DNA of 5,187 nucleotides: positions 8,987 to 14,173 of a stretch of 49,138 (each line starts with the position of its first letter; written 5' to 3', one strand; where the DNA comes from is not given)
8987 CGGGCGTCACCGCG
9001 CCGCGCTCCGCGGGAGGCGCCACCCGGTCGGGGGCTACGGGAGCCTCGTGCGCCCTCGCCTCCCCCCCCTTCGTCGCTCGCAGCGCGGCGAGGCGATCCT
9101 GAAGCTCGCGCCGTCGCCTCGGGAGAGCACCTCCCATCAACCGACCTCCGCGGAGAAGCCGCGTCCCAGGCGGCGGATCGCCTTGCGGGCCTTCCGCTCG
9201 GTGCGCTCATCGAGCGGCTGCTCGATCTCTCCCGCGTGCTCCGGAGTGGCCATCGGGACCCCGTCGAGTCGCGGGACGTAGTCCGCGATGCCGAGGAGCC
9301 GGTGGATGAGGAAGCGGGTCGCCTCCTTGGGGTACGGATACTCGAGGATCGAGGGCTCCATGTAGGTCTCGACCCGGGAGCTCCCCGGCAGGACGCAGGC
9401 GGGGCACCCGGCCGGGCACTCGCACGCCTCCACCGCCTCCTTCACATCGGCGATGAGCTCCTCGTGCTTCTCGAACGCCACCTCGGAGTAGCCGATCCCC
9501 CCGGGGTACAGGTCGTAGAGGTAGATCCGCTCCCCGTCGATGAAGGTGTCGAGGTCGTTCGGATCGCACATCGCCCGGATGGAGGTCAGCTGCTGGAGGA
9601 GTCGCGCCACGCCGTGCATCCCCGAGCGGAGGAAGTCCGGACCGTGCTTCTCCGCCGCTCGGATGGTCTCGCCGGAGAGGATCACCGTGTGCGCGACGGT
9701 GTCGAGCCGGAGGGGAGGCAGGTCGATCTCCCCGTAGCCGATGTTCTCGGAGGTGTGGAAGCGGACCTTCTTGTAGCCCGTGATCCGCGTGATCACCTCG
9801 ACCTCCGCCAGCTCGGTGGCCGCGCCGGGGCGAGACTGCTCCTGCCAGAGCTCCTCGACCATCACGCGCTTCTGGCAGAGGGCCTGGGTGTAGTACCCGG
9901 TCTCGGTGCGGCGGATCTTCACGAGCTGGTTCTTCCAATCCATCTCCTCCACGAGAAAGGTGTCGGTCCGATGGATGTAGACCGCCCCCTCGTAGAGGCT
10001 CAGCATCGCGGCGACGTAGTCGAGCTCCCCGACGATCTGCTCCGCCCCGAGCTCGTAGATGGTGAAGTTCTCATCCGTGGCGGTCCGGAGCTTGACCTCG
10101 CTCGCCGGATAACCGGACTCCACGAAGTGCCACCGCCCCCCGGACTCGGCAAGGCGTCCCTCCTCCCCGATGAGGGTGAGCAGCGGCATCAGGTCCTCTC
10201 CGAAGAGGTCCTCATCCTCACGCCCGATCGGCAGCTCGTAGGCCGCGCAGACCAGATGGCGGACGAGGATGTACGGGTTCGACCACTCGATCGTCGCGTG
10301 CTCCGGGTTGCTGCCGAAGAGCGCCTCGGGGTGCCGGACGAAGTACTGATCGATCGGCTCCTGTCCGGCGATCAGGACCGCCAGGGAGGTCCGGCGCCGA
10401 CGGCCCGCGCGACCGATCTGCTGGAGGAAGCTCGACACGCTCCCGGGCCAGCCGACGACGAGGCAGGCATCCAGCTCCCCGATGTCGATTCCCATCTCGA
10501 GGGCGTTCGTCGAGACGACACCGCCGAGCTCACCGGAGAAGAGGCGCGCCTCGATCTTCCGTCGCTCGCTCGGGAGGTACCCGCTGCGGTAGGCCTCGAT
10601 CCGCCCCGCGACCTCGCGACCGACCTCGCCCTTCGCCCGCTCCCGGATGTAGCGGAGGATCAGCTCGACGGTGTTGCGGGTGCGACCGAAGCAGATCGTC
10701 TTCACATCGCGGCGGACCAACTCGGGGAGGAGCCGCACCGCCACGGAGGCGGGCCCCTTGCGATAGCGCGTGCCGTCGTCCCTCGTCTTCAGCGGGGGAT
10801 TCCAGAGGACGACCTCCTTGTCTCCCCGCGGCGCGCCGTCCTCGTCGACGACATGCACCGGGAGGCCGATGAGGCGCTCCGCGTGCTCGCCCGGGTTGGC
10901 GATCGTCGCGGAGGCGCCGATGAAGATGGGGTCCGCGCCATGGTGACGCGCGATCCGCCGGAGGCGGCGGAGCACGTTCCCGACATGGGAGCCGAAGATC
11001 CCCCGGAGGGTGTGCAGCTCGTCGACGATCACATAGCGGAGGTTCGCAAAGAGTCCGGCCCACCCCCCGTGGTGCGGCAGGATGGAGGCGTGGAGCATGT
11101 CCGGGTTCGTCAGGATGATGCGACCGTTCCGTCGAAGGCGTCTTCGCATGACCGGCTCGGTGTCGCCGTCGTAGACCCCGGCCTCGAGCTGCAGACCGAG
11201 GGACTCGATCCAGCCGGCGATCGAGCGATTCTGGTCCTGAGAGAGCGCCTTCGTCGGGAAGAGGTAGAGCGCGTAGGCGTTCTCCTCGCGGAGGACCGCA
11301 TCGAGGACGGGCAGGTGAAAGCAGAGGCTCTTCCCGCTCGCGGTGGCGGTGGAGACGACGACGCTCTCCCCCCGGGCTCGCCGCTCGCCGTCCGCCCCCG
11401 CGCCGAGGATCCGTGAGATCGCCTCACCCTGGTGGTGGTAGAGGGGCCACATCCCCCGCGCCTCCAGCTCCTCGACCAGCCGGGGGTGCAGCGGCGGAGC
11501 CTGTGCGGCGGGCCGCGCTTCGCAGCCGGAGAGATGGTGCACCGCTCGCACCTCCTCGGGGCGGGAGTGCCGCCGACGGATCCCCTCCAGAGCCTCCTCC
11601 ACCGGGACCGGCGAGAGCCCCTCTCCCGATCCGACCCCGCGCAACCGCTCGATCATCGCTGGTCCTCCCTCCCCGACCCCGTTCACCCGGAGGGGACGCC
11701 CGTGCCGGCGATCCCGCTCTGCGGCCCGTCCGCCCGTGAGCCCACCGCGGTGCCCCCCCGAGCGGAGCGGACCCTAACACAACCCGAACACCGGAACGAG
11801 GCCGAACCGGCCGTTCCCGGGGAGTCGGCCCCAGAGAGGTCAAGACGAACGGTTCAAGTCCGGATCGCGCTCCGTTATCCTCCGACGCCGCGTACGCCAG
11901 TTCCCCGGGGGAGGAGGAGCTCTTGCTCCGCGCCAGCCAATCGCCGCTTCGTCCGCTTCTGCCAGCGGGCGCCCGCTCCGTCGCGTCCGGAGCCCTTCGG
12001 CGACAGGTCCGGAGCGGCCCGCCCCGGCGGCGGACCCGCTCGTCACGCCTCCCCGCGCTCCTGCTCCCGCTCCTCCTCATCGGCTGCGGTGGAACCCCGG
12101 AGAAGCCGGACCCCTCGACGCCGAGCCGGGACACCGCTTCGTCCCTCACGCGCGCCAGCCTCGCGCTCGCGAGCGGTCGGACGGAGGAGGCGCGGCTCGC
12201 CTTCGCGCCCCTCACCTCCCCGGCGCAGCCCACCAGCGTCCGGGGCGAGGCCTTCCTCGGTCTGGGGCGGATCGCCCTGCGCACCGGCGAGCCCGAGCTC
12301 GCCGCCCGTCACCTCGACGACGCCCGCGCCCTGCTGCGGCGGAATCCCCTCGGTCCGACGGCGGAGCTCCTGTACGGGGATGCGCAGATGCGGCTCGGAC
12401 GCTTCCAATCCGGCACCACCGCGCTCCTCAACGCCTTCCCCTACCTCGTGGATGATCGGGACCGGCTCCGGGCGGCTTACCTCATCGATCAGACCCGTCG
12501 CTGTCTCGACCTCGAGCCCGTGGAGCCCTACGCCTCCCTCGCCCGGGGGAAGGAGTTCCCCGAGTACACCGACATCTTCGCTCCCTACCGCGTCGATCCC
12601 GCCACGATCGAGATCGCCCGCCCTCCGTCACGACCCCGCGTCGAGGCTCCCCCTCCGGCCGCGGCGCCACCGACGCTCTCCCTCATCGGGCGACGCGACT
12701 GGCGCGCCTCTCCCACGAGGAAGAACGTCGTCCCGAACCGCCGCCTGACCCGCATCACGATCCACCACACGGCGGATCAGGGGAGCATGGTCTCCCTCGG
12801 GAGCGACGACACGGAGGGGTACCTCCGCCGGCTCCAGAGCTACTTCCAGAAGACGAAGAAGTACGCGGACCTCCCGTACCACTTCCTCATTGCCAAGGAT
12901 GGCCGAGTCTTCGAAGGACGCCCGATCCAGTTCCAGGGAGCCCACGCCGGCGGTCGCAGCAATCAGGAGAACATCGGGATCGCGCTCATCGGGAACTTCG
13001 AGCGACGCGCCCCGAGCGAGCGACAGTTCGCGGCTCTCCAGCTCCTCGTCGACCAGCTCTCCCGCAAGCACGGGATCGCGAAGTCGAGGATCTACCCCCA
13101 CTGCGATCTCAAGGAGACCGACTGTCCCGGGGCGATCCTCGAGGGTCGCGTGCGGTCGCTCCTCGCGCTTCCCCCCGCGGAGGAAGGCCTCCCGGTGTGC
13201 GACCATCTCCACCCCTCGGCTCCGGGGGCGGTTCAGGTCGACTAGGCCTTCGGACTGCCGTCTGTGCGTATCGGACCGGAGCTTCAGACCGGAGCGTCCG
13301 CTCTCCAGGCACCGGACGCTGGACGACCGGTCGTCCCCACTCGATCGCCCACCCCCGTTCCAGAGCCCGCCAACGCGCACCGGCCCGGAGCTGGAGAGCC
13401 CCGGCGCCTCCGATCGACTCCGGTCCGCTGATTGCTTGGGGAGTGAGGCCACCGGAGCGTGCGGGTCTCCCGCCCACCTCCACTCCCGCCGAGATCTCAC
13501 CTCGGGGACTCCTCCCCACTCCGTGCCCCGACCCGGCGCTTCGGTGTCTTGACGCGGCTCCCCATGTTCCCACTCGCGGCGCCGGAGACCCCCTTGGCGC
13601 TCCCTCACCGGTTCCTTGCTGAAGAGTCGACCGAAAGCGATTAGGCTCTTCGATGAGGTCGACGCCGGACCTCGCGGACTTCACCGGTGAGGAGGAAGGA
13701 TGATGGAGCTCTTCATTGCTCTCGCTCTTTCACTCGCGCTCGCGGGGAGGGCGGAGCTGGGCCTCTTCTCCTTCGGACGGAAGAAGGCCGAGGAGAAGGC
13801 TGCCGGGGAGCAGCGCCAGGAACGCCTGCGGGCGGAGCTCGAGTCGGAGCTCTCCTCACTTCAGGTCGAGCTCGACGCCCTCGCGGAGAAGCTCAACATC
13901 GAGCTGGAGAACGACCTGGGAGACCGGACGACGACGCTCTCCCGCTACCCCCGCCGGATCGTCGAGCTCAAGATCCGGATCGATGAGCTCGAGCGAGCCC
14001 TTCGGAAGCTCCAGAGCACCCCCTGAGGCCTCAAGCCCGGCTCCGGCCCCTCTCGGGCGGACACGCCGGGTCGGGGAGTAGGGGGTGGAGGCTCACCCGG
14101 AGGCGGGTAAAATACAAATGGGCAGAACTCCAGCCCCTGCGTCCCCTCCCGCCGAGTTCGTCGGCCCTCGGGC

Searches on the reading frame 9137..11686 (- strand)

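Call 7: search_protein_families(library=pfam, proteins=[window:9137-11686:-], max_evalue=0.01)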
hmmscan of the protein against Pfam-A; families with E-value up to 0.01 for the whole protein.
window:9137-11686:- (849 aa): 6 families
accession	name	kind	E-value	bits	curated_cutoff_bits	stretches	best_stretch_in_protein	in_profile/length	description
PF00270.35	DEAD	-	1.3e-26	93.7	26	1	86-263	4-161/167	DEAD/DEAH box helicase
PF09369.15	MZB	-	8.6e-17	62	24.2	1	694-765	2-80/80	MrfA Zn-binding domain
PF00271.37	Helicase_C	-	1.6e-12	48.1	23.5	1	319-430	5-109/110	Helicase conserved C-terminal domain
PF22982.3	WHD_HRQ1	-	7.4e-11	43.4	27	1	466-535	1-69/70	ATP-dependent helicase HRQ1, winged helix domain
PF04851.21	ResIII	-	0.00012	22.5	22.5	1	82-262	4-162/164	Type III restriction enzyme, res subunit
PF22590.2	Cas3-like_C_2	-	0.0029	18.3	27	1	337-432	9-106/106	CRISPR-associated nuclease/helicase Cas3, C-terminal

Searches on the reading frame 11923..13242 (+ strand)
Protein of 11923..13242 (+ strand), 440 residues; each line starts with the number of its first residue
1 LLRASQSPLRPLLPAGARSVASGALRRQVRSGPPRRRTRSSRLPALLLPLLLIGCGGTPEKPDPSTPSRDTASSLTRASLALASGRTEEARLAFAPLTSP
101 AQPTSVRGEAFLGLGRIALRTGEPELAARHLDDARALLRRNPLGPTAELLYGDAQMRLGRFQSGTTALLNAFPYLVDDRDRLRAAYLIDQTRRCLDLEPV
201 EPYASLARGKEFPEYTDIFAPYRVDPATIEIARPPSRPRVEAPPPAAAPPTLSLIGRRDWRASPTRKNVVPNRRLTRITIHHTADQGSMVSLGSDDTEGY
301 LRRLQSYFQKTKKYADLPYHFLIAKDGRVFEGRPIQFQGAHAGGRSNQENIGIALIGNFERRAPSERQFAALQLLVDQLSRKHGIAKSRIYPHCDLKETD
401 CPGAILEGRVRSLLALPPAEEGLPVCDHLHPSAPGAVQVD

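Call 7: search_protein_families(library=pfam, proteins=[window:11923-13242:+], max_evalue=0.01)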
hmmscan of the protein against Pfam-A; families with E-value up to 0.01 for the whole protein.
window:11923-13242:+ (440 aa): 3 families
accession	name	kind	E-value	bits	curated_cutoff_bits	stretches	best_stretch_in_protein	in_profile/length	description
PF01510.30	Amidase_2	-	4e-21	76.1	26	1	273-403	3-130/131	N-acetylmuramoyl-L-alanine amidase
PF13432.12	TPR_16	-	2.7e-08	34.5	32.7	1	75-134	1-57/65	Tetratricopeptide repeat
PF13428.12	TPR_14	-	0.0026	18.7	23.5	0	109-142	2-35/44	Tetratricopeptide repeat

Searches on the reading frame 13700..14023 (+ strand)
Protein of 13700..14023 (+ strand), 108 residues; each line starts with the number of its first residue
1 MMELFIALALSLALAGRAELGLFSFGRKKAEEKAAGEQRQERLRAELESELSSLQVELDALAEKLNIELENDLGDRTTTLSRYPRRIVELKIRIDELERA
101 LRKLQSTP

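Call 14: search_protein_families(library=pfam, proteins=[window:13700-14023:+], max_evalue=0.01)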
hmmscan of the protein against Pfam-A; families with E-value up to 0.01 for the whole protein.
window:13700-14023:+ (108 aa): 2 families
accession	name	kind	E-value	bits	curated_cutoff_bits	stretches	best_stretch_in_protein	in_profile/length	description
PF05377.16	FlaC_arch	-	0.002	18.9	27.8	0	68-104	4-40/55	Flagella accessory protein C (FlaC)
PF25764.1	KIF21A_4th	-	0.0078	16.3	33.1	1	37-102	56-121/183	KIF21A-like domain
